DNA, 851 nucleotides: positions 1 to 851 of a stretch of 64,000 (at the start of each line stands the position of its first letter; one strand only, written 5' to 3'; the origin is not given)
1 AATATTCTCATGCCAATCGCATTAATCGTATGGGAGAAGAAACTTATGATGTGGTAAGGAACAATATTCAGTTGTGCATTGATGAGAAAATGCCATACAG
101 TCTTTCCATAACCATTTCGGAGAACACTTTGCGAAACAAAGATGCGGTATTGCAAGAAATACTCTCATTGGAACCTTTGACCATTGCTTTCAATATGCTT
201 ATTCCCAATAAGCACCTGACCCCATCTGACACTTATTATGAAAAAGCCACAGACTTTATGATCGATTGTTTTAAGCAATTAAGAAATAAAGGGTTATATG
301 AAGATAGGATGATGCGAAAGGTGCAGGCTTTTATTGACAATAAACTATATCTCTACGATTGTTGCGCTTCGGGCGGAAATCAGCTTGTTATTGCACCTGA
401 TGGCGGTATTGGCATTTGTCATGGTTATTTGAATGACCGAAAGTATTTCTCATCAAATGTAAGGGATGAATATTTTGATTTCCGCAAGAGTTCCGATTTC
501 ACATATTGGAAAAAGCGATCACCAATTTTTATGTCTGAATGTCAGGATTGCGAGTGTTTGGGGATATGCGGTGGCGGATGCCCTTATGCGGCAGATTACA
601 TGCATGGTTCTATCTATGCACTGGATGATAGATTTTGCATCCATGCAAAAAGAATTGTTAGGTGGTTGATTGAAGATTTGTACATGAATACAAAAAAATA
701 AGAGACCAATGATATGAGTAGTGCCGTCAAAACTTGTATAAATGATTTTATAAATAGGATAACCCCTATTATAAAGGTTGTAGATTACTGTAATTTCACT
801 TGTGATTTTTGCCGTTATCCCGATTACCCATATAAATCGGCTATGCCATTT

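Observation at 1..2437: Candidate undescribed RiPP locus: two tandem radical SAM/SPASM enzymes followed by two Trp/Asp-rich peptide genes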

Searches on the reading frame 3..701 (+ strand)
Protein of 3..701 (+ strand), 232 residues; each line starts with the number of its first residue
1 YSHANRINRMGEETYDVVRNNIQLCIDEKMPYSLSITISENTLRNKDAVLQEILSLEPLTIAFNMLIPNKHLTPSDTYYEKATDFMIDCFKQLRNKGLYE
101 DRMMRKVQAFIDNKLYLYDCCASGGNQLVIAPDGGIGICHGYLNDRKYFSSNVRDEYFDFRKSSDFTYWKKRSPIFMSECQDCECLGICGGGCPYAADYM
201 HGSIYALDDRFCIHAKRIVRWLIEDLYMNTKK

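Call 3: search_protein_families(library=ncbifam, proteins=[window:3-701:+], max_evalue=0.01)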
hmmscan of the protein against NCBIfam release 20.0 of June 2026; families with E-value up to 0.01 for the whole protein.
window:3-701:+ (232 aa): 25 families
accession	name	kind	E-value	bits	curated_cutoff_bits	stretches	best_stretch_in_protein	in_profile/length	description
TIGR04136.1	rSAM_FibroRumin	equivalog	4.1e-66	223.7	400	1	2-227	227-454/458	FibroRumin system radical SAM peptide maturase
TIGR04085.1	rSAM_more_4Fe4S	domain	6.1e-14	52.2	27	1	121-212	1-93/93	SPASM domain-containing protein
TIGR03942.1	sulfatase_rSAM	equivalog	6.1e-12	45.3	349.45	1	4-212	127-343/363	anaerobic sulfatase maturase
NF047865.1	rSAM_PapB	equivalog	5.9e-11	42.2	340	1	4-205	128-328/330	PapB family radical SAM/SPASM ranthipeptide maturase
NF038107.1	rSAM_NF038107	equivalog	3.1e-09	36.1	600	1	5-214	213-420/444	Cys-every-fifth radical SAM/SPASM peptide maturase CefB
TIGR04064.1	rSAM_nif11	equivalog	2.4e-08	33.1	518.7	1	87-219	304-426/459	nif11-like peptide radical SAM maturase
TIGR04083.1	rSAM_pep_methan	hypoth_equivalog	5.8e-08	32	300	1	125-223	240-340/376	TIGR04083 family peptide-modifying radical SAM enzyme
TIGR04280.1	geopep_mat_rSAM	hypoth_equivalog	9.1e-08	31.5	400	1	108-211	313-410/428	geopeptide radical SAM maturase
NF041298.1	rSAM_mat_DynA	equivalog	2.4e-07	30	450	1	4-219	125-346/356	dynobactin maturation radical SAM/SPASM protein DynA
TIGR04463.1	rSAM_vs_C_rich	equivalog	9.6e-07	27.9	525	1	115-196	317-397/438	TIGR04463 family radical SAM/SPASM RiPP maturase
TIGR03974.1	rSAM_six_Cys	equivalog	1.1e-06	27.9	425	1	119-217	345-441/451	thioether cross-link-forming SCIFF peptide maturase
TIGR03906.1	quino_hemo_SAM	equivalog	4.6e-05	22.3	453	1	120-197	344-418/467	quinohemoprotein amine dehydrogenase maturation protein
TIGR04340.1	rSAM_ACGX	hypoth_equivalog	7e-05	22.2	400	1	92-210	226-336/341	radical SAM/SPASM domain protein, ACGX system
TIGR04163.1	rSAM_cobopep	equivalog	0.00012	21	375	1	121-220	314-413/428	peptide-modifying radical SAM enzyme CbpB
NF038005.1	rSAM_mat_DarE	equivalog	0.00012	21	650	1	5-196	197-403/432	darobactin maturation radical SAM/SPASM protein DarE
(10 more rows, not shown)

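Call 4: search_protein_families(library=pfam, proteins=[window:3-701:+], max_evalue=0.01)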
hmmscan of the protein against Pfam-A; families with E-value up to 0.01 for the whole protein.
window:3-701:+ (232 aa): 1 family
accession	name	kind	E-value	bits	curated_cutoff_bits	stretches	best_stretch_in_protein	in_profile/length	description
PF13186.11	SPASM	-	0.0086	16.8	21.5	0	121-184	1-67/67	Iron-sulfur cluster-binding domain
